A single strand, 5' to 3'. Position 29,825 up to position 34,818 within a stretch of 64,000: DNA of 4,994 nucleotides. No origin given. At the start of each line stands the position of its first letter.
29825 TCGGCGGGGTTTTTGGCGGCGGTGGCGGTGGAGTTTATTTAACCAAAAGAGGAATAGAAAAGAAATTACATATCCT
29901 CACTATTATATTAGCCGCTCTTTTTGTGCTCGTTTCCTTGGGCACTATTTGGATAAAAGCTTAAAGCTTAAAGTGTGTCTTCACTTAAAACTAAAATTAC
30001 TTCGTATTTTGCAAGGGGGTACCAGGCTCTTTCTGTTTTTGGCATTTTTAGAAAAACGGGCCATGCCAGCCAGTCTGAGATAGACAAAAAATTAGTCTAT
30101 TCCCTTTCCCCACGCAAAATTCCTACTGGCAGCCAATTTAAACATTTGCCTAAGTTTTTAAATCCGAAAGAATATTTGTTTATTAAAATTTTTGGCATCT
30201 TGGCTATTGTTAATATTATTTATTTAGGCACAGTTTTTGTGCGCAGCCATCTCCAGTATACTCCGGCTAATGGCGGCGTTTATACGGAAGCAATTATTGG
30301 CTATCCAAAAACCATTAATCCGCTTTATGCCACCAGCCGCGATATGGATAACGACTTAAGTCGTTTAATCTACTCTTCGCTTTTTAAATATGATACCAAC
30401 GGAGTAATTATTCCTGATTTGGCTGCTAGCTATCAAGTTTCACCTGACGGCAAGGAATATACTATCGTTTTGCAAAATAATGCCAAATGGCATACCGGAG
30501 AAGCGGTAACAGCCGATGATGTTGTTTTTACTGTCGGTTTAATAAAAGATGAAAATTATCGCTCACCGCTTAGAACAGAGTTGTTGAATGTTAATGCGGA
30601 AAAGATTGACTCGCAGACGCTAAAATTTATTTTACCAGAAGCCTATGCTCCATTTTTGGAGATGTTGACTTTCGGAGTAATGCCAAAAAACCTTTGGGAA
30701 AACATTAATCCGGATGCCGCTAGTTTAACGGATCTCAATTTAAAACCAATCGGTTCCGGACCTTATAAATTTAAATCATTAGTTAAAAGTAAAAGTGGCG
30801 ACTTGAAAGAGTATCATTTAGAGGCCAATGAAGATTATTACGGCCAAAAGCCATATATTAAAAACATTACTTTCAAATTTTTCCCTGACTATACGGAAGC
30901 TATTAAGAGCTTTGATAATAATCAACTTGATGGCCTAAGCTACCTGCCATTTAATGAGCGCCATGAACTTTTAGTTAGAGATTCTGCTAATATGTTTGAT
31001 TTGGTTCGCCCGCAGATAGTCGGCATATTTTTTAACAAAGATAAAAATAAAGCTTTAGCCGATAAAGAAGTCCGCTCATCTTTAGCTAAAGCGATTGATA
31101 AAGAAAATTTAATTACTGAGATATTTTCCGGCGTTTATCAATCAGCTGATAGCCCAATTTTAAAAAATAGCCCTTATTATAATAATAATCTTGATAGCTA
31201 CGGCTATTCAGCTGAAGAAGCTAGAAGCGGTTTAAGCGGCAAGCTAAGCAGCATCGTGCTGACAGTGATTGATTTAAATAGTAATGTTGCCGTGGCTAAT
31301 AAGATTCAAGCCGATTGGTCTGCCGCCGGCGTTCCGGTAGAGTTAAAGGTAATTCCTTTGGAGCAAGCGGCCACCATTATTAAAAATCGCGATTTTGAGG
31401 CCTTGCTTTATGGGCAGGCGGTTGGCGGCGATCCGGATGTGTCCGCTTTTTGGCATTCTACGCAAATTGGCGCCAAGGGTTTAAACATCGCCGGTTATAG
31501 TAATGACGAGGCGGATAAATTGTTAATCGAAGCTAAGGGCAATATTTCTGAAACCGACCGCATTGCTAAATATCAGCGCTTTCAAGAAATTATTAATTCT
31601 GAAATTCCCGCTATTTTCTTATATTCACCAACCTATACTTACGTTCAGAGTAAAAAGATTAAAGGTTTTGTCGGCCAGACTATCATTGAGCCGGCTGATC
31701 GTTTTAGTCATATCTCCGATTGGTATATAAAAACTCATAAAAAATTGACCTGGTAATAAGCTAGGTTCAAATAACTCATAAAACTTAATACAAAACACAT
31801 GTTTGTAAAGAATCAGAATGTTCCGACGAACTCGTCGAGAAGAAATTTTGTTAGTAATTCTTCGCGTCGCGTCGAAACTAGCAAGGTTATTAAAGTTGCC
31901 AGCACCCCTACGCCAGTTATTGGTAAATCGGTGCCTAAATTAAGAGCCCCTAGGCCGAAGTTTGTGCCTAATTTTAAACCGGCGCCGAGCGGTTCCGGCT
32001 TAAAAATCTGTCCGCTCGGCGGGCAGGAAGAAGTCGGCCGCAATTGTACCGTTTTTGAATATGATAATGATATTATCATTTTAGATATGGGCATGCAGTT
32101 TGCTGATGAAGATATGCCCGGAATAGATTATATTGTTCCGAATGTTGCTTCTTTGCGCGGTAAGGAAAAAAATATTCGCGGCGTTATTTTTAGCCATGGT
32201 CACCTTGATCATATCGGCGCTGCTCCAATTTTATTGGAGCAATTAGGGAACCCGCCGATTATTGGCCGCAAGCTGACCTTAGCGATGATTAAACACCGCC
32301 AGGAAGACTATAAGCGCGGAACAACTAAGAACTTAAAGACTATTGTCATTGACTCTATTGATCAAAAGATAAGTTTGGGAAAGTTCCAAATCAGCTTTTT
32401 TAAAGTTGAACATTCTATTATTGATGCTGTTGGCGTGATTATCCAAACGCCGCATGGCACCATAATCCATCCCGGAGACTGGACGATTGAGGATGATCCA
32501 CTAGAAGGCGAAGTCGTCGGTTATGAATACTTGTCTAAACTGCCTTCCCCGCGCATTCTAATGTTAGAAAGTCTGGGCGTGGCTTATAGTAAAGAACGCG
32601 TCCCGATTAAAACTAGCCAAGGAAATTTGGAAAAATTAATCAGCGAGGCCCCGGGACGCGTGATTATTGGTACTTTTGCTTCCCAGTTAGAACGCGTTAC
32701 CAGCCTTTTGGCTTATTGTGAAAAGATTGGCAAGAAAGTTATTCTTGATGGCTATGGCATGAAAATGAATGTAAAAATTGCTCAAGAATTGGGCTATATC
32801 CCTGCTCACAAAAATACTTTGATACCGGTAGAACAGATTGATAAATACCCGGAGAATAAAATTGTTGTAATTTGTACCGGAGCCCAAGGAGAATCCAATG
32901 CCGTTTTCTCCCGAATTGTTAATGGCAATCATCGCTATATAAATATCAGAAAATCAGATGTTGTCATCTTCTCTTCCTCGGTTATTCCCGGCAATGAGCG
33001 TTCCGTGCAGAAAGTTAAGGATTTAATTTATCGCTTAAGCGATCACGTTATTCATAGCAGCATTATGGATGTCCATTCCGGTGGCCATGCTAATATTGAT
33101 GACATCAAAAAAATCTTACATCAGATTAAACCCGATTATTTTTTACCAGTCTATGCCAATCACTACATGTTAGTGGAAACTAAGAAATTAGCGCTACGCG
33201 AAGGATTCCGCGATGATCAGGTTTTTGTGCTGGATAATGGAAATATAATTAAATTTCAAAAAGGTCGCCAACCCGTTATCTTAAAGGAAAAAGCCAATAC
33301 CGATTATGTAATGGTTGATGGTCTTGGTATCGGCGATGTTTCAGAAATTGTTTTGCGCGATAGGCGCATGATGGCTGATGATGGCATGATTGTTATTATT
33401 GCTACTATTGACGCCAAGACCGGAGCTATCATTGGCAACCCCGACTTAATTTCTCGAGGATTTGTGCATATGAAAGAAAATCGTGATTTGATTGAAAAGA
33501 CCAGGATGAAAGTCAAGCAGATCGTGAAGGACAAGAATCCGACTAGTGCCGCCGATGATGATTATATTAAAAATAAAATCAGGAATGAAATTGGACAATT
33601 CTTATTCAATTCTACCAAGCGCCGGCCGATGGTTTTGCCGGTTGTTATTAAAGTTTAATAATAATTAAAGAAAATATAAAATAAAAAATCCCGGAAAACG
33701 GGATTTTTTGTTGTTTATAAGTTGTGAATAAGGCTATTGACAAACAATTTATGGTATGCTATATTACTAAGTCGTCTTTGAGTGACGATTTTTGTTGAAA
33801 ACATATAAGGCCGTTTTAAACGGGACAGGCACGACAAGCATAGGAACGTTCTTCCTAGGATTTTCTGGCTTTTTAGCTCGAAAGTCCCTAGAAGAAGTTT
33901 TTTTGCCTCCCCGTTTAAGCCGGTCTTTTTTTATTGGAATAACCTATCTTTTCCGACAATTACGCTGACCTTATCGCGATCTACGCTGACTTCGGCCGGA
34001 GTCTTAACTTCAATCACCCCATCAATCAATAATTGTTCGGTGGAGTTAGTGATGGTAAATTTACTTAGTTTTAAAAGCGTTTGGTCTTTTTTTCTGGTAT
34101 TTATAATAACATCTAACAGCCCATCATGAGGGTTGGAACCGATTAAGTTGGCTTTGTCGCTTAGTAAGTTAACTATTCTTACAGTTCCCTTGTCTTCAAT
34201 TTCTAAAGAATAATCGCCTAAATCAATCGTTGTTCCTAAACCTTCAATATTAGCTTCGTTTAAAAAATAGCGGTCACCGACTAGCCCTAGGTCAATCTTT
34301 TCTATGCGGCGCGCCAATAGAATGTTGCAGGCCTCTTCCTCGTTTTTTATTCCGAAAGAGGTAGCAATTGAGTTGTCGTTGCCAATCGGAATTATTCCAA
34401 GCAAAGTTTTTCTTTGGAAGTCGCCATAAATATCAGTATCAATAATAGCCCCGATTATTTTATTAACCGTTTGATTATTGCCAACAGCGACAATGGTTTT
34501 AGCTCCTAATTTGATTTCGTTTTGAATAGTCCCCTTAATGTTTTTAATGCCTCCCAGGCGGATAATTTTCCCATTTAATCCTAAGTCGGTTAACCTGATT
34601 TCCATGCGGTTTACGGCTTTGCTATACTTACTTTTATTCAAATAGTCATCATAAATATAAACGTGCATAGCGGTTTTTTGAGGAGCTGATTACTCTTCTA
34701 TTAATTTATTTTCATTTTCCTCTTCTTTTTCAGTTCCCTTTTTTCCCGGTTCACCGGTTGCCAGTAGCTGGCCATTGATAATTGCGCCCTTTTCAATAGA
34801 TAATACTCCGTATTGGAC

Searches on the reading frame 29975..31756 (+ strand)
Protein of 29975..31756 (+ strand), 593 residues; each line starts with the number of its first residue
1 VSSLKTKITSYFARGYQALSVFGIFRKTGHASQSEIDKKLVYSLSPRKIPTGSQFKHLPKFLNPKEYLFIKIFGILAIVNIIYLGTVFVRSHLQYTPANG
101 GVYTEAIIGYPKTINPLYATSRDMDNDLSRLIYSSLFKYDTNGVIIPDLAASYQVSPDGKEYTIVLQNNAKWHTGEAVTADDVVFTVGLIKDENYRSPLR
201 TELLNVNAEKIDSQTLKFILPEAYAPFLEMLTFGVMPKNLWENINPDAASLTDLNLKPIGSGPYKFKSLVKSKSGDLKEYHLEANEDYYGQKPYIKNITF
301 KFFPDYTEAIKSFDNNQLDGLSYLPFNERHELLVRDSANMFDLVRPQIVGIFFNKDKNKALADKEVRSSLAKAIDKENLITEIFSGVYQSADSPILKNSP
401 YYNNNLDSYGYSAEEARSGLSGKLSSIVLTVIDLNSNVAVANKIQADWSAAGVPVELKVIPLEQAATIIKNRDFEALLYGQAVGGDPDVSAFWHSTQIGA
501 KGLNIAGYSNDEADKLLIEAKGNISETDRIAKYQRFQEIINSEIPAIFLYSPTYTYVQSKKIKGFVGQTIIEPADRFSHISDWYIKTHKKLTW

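Call 60: search_protein_families(library=pfam, proteins=[window:29975-31756:+], max_evalue=0.001)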
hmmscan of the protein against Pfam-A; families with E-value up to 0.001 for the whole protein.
window:29975-31756:+ (593 aa): 1 family
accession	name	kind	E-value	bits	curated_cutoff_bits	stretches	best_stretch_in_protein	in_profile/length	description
PF00496.27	SBP_bac_5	-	1.6e-59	202.3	32.4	1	145-493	2-358/368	Bacterial extracellular solute-binding proteins, family 5 Middle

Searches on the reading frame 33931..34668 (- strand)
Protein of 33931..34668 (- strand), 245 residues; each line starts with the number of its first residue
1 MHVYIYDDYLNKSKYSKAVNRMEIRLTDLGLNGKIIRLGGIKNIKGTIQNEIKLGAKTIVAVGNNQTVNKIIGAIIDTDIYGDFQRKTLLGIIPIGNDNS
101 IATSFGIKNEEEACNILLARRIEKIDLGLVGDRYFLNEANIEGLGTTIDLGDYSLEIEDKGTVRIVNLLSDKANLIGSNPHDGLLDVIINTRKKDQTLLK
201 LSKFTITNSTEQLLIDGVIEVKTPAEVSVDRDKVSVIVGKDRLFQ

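Call 60: search_protein_families(library=pfam, proteins=[window:33931-34668:-], max_evalue=0.001)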
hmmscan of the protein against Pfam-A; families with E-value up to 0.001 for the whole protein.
window:33931-34668:- (245 aa): 1 family
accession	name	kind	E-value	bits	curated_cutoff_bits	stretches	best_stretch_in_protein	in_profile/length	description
PF00781.29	DAGK_cat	-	5.2e-09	36.2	23.6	1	12-129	12-124/125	Diacylglycerol kinase catalytic domain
